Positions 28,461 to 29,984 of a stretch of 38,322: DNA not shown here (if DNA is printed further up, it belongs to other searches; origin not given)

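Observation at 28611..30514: DUF262 (GmrS/ParB-like) protein plus HEPN-like partner in the P2 Z/fun hotspot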

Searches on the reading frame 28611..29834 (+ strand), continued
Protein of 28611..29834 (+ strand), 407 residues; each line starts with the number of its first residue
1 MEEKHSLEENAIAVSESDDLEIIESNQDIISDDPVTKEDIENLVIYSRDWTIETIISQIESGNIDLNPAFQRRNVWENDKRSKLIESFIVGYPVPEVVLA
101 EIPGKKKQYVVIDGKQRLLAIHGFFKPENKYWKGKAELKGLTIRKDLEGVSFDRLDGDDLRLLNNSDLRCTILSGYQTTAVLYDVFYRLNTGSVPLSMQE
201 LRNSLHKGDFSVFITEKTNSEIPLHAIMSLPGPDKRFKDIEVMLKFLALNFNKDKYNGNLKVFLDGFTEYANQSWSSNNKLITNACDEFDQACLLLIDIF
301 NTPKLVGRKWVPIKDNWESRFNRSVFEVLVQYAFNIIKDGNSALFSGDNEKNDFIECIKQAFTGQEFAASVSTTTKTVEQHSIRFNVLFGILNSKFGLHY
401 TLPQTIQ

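Call 94: find_related_loci(query=A3, collection=viral_contigs, flank=4000)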
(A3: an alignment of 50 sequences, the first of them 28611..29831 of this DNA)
Query A3 (407 aa) in viral_contigs; peptide patterns used: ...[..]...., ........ (x = any residue, [..] = any of these).
121 stretches matched a pattern; 77 encode a relative of the query (tblastn E <= 1e-3); 77 distinct loci.
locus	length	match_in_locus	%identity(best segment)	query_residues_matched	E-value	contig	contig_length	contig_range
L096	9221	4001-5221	96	1-407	0e+0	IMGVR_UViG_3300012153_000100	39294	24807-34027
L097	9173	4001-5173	54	14-407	7e-138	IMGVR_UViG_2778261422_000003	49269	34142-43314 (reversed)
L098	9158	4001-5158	43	1-397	9e-99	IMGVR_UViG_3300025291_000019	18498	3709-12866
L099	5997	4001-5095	45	26-397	2e-96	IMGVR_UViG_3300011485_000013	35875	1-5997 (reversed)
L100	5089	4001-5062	38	44-399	2e-67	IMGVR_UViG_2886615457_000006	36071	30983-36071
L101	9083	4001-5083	36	23-400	1e-64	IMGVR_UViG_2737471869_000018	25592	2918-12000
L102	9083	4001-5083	36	23-400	2e-64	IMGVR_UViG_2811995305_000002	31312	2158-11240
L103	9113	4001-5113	36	14-400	7e-64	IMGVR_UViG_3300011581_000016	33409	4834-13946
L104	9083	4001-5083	36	23-400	1e-63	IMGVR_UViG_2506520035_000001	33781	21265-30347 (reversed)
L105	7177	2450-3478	36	41-400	4e-62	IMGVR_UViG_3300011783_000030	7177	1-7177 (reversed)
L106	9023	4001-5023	35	44-400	1e-57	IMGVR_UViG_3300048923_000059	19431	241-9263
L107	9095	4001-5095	34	19-400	1e-59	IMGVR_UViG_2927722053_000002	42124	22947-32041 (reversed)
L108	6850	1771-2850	35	26-400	3e-62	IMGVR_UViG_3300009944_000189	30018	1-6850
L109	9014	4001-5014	30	43-393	4e-33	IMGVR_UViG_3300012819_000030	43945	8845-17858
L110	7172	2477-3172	32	41-278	4e-29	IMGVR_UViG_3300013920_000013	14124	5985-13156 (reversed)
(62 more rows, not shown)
